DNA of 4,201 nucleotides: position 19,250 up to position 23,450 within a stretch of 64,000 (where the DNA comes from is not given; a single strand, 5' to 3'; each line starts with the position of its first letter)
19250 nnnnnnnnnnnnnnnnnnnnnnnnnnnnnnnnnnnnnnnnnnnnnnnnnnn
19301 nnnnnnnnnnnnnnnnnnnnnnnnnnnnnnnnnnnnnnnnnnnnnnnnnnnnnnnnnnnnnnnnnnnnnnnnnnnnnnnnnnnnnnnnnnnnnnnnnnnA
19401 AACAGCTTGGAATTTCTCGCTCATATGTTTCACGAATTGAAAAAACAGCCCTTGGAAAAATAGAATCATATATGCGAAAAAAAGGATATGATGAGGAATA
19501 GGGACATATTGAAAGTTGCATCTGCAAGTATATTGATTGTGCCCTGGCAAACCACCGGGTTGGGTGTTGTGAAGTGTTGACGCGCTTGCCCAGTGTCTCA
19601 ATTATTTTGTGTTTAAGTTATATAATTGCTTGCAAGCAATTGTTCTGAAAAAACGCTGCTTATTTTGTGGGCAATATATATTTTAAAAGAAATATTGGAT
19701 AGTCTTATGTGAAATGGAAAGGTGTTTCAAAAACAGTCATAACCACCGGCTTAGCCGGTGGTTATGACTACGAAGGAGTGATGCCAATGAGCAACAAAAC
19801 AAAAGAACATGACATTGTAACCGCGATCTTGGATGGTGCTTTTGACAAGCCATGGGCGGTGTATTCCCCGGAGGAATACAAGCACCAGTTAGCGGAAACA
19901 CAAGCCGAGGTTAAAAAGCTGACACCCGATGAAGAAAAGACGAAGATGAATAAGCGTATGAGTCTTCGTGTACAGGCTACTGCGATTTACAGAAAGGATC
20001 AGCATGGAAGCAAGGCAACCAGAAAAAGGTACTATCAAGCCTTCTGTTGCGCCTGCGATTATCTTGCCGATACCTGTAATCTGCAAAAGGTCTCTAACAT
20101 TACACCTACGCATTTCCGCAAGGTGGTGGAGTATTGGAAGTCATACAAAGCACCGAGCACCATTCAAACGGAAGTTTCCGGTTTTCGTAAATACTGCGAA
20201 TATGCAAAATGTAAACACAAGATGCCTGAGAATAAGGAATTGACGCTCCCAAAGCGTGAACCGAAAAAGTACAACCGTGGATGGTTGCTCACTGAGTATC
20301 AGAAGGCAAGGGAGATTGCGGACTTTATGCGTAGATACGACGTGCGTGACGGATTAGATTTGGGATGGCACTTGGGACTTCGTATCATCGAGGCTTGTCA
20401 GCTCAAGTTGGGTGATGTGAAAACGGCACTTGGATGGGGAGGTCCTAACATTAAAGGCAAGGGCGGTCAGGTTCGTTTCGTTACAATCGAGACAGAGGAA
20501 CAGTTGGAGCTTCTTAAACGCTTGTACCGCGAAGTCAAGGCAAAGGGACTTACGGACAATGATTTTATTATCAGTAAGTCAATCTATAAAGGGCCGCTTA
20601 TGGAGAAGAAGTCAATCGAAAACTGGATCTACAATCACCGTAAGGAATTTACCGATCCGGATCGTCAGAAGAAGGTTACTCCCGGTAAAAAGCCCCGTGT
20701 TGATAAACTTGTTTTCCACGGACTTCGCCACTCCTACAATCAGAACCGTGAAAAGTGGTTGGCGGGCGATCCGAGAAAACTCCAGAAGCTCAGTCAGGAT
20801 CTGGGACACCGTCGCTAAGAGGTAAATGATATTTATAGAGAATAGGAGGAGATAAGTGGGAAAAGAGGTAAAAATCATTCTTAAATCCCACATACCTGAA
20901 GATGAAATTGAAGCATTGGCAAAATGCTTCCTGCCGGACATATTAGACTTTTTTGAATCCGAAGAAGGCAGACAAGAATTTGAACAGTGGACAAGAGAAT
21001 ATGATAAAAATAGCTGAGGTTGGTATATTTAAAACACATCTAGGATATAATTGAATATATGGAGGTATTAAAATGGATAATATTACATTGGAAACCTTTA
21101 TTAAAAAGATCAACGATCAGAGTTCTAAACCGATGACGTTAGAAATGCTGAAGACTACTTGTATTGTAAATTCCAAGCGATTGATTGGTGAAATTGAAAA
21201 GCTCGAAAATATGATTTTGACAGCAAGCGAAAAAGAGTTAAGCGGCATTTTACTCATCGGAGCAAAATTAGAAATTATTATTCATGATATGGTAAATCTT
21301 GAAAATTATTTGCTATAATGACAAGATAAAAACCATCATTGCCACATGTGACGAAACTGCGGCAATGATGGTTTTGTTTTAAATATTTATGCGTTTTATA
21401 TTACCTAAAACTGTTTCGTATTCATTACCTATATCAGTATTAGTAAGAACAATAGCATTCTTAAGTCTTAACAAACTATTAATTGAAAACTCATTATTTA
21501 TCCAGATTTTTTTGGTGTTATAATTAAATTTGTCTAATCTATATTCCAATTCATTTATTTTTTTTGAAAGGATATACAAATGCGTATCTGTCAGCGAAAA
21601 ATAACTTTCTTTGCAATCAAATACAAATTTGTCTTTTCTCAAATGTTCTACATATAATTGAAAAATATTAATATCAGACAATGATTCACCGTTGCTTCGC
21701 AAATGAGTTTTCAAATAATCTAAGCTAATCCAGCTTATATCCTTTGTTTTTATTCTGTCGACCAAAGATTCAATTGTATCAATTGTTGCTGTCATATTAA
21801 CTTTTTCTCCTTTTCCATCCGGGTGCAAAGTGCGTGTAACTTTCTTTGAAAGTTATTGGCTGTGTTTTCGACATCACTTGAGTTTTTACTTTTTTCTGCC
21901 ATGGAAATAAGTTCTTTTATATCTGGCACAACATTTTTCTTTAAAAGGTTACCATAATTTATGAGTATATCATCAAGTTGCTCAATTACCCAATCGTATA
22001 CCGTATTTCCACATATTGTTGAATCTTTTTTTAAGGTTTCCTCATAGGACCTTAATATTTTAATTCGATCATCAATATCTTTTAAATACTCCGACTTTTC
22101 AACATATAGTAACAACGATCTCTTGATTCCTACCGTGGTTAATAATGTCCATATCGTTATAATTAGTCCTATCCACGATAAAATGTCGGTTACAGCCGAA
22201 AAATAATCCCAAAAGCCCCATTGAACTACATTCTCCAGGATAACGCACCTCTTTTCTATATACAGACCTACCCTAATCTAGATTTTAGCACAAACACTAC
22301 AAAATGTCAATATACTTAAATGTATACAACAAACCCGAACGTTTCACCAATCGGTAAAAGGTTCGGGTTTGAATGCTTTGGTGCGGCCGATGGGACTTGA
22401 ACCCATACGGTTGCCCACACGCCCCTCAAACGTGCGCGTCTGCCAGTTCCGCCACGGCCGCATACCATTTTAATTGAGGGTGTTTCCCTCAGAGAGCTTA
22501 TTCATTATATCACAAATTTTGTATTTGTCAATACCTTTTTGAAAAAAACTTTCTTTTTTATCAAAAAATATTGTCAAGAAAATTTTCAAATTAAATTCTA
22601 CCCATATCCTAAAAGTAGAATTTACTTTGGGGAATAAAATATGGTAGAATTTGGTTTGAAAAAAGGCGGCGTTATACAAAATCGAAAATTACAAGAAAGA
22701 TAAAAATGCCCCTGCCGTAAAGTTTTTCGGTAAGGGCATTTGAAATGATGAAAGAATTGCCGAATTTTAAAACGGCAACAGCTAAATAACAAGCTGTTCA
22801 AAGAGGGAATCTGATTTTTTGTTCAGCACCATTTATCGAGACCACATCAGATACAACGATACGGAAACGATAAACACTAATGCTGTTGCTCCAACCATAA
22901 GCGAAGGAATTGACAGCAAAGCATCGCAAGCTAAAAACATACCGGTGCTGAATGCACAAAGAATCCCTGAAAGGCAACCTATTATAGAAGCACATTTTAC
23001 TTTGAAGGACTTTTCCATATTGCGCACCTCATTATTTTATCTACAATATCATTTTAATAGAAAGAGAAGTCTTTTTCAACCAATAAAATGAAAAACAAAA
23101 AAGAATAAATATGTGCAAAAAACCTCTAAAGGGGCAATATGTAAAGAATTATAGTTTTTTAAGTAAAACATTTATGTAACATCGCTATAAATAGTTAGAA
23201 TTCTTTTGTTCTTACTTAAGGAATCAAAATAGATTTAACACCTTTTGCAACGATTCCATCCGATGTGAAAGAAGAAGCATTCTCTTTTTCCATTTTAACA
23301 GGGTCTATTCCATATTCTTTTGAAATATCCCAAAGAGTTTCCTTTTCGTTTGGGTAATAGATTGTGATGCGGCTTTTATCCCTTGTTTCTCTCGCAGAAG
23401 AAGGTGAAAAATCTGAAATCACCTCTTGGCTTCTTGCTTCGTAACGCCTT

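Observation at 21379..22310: Orphan, extremely AT-rich, translationally coupled two-gene operon (single-TM protein plus 138-aa partner): best candidate for an undescribed defence/addiction module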

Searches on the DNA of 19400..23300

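Call 95: search_rna_families(source=window, start=19400, end=23300, threshold=evalue, max_evalue=1)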
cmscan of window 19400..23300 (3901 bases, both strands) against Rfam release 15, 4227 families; matches with E-value up to 1: 6.
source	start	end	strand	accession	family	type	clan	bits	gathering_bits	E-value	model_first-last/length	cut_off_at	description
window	22382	22461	-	RF00005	tRNA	Gene; tRNA;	CL00001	48.7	29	1.4e-08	1-71/71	no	tRNA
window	19703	19773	-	RF02351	psRNA14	Gene; sRNA;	-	28.1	60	0.089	1-84/84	no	Proteobacteria sRNA psRNA14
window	21267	21383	+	RF01771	rnk_leader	Cis-reg; leader;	-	28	50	0.079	1-109/109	no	Enterobacteria rnk leader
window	22381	22461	+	RF04354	Plastid-ycf2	Cis-reg;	-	25.5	65.7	0.036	1-75/75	no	Plastid-ycf2 5UTR RNA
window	19704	19763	-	RF01405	STnc490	Gene; sRNA;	-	24.8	56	0.059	1-124/124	no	STnc490 Hfq binding RNA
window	23189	23256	-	RF00344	snoZ267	Gene; snRNA; snoRNA; CD-box;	-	21.7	43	0.94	1-73/73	no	Small nucleolar RNA Z267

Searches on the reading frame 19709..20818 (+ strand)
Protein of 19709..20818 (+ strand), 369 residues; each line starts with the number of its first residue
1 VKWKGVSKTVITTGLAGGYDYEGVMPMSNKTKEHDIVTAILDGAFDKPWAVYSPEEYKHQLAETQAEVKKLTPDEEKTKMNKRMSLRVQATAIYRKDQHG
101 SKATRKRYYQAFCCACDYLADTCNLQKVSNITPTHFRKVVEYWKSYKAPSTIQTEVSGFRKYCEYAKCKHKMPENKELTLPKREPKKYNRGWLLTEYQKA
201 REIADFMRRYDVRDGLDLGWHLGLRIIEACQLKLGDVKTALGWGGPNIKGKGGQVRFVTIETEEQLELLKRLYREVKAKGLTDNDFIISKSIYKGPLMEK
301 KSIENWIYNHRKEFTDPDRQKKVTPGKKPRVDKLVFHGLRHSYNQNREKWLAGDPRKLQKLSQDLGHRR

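Call 7: search_protein_families(library=pfam, max_evalue=1, proteins=[window:19709-20818:+])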
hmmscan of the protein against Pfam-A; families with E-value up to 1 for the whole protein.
window:19709-20818:+ (369 aa): 3 families
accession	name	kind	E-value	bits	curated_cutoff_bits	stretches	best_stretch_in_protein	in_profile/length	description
PF00589.27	Phage_integrase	-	2.1e-05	24.8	27.1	1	219-344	31-137/172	Phage integrase family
PF22127.1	NtdA_N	-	0.0026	17.9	27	1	262-313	9-59/66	NTD biosynthesis operon protein NtdA, N-terminal domain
PF25690.1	Phage_gp49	-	0.029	14.9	27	1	36-104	51-119/191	Mycobacteriophage L5/D29 gene 49 protein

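Call 9: search_protein_families(library=phrogs, max_evalue=1, proteins=[window:19709-20818:+])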
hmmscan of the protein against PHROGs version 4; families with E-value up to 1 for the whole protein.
window:19709-20818:+ (369 aa): 3 families
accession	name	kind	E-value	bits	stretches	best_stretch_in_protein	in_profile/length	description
phrog_1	-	integration and excision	1.1e-15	58.9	1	80-343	160-402/611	integrase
phrog_216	-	integration and excision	8.4e-09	35.9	1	216-343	80-191/301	integrase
phrog_336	-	unknown function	0.09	13.9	1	80-121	3-41/57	-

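Call 35: search_protein_families(library=ncbifam, max_evalue=1, proteins=[window:19709-20818:+])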
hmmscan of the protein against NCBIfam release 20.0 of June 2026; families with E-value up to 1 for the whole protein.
window:19709-20818:+ (369 aa): 6 families
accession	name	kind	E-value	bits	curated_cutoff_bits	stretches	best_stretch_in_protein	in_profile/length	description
TIGR02224.1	recomb_XerC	equivalog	5.5e-11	42.4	335.15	1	96-312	9-228/295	tyrosine recombinase XerC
TIGR02225.1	recomb_XerD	equivalog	3.5e-10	39.7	329.6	1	95-288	8-203/290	site-specific tyrosine recombinase XerD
NF040815.2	recomb_XerA_Arch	equivalog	4.1e-07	29.8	220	1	101-345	13-224/263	site-specific tyrosine recombinase/integron integrase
NF001399.0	PRK00283.1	subfamily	6e-05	22.4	279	1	100-279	22-200/300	tyrosine recombinase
NF045711.1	sulf_resp_HmcF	equivalog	0.021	13.7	750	1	62-135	11-84/457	sulfate respiration complex iron-sulfur protein HmcF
NF002072.0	PRK00913.1-1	equivalog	0.18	10.4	826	0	105-163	86-144/502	leucyl aminopeptidase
